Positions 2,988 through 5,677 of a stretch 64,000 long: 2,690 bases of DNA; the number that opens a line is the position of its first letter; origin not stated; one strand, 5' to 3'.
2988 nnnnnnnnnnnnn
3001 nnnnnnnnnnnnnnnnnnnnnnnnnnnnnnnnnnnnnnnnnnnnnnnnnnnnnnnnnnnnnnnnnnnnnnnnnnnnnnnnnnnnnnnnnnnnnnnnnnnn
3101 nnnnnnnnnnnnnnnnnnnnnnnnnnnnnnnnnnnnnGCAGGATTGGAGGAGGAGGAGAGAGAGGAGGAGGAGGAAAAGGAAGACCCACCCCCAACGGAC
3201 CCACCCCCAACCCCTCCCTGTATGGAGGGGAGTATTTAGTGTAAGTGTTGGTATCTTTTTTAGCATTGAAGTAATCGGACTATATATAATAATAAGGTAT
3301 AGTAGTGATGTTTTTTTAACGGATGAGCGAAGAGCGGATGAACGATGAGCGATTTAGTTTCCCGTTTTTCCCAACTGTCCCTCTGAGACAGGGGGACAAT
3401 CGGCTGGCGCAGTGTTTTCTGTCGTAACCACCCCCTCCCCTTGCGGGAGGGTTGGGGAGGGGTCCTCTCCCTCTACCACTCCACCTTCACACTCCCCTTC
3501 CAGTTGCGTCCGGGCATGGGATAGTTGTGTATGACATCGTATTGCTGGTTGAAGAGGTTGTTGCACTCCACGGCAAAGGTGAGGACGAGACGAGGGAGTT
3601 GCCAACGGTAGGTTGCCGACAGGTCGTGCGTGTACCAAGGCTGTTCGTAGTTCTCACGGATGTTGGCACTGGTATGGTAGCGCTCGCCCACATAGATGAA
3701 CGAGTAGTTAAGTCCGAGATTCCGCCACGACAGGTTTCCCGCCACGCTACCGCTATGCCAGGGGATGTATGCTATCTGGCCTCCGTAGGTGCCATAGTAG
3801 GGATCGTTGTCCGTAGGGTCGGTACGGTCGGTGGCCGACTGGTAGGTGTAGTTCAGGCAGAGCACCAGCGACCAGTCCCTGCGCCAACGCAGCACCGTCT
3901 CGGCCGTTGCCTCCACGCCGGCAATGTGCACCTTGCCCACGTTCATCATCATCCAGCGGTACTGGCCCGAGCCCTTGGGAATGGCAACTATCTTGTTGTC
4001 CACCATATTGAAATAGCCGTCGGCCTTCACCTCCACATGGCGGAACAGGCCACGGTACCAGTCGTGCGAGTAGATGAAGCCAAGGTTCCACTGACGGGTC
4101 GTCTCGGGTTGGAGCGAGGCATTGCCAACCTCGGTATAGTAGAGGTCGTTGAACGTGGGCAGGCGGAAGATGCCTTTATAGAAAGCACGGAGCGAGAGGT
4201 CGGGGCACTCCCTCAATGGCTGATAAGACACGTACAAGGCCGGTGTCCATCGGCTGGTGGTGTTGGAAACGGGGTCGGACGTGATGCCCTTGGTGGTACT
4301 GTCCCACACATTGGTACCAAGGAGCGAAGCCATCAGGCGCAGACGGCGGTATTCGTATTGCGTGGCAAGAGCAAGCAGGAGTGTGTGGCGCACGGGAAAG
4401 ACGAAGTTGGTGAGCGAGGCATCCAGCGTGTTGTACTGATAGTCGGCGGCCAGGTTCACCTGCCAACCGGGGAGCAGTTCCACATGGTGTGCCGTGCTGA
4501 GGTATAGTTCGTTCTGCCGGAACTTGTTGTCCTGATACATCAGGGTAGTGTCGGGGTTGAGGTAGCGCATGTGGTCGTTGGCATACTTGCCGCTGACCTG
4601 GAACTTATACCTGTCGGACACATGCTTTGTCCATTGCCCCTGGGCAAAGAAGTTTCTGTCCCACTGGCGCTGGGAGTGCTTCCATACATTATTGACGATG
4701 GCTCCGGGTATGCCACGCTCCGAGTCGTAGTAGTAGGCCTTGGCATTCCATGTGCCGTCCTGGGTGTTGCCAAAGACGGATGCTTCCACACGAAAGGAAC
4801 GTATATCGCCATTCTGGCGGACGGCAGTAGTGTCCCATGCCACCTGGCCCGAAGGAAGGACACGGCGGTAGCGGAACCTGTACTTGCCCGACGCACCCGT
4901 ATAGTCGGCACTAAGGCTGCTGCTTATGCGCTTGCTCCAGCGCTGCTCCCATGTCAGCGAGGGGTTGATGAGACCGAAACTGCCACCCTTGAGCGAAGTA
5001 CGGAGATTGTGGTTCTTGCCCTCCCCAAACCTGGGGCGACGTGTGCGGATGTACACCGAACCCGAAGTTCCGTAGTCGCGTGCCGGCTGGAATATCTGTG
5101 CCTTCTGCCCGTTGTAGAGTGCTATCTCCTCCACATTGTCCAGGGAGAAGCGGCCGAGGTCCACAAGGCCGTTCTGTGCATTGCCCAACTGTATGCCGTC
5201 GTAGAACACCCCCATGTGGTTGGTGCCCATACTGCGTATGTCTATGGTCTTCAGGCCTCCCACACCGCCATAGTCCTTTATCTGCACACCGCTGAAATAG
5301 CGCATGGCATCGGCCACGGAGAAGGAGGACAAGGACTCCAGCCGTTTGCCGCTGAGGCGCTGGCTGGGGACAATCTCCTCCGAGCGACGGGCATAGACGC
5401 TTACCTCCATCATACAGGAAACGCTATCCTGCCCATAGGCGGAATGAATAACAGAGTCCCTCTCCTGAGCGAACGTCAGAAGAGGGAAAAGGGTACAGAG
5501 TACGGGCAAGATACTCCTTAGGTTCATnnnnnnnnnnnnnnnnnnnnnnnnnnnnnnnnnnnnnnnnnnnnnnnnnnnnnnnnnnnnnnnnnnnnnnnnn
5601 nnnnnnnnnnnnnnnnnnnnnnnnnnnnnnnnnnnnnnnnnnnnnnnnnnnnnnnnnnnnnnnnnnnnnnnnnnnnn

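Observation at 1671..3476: Lipoprotein gene bracketed by inverted copies of a roughly 290-bp mosaic element that also supplies its start codon and signal peptide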

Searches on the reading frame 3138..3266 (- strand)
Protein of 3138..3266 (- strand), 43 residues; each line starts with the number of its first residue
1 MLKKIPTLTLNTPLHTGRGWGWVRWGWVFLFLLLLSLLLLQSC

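Call 50: find_homologous_proteins(query=A3, max_evalue=10)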
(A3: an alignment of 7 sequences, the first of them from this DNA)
Query A3 (7 sequences) (43 aa, profile of the alignment): 2 proteins with E <= 10 among 6656 candidates.
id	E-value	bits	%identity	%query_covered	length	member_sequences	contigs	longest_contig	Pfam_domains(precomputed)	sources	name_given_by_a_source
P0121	1.2e-9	56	-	-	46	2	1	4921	-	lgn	-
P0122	1.5e-3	36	100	40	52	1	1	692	-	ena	-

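Call 52: find_encoding_contigs(protein=P0122, flank=3000, max_places=5)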
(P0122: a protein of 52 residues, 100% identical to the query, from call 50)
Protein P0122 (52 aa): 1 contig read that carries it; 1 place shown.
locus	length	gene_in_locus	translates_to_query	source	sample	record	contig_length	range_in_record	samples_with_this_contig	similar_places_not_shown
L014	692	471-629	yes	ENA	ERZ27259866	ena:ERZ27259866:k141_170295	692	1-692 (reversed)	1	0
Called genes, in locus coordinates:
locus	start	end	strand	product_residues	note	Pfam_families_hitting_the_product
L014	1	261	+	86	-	?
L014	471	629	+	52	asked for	-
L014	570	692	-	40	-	?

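Call 53: find_encoding_contigs(protein=P0121, flank=3000, max_places=5)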
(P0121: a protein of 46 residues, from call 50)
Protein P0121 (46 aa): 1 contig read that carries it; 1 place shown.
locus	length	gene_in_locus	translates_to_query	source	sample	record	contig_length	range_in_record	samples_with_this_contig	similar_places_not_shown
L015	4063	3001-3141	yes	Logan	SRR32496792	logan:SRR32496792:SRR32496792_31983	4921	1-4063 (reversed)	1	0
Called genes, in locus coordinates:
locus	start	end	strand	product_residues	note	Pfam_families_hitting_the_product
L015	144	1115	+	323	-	PF14903:WG_beta_rep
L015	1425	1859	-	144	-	PF19555:DUF6078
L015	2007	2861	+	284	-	PF01370:Epimerase, PF04321:RmlD_sub_bind, PF07993:NAD_binding_4 (faint), PF01073:3Beta_HSD, PF02719:Polysacc_synt_2, PF16363:GDP_Man_Dehyd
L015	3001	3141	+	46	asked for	-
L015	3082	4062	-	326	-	?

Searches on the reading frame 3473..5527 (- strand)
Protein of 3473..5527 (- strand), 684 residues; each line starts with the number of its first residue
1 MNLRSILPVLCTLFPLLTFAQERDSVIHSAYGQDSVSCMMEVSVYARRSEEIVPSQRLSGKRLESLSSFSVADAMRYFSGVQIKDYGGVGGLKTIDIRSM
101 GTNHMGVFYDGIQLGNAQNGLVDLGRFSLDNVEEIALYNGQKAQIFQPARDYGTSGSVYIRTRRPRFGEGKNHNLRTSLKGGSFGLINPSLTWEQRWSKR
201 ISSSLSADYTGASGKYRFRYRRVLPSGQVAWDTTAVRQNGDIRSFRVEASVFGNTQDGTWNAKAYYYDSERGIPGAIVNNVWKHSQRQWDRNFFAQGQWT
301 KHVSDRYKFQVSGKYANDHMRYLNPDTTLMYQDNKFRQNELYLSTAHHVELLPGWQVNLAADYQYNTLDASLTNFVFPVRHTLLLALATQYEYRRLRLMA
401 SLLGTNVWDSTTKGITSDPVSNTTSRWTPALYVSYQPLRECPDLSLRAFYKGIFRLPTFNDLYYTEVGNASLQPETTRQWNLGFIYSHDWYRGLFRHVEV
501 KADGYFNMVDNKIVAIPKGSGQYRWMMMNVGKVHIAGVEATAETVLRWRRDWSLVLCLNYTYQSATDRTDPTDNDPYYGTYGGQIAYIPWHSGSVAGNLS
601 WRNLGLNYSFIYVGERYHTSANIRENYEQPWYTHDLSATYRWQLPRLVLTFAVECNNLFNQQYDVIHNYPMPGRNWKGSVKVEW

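Call 8: search_protein_families(library=pfam, proteins=[window:3473-5527:-])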
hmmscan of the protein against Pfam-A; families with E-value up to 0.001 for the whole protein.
window:3473-5527:- (684 aa): 2 families
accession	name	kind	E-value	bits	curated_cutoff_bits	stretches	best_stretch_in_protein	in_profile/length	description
PF00593.30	TonB_dep_Rec_b-barrel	-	1.1e-34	121.5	27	1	207-658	56-436/436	TonB dependent receptor-like, beta-barrel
PF07715.20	Plug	-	1.3e-11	45.4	23.9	1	55-143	9-96/107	TonB-dependent Receptor Plug Domain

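Call 85: search_solved_structures(query=window:3473-5527:-, max_evalue=1e-10)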
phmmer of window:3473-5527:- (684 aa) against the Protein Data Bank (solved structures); distinct sequences matched with E-value up to 1e-10: 4.
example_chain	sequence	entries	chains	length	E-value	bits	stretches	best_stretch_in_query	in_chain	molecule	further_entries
8blw_A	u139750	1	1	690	6.9e-129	434.3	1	9-681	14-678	Vitamin B12 transporter BtuB1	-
8bmx_C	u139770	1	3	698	3.9e-27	98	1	12-677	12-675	Putative TonB-linked outer membrane receptor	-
8p98_A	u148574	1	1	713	5.3e-25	90.9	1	428-677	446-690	Vitamin B12 transporter BtuB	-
8p97_A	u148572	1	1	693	2.6e-24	88.7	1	428-677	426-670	TonB-dependent receptor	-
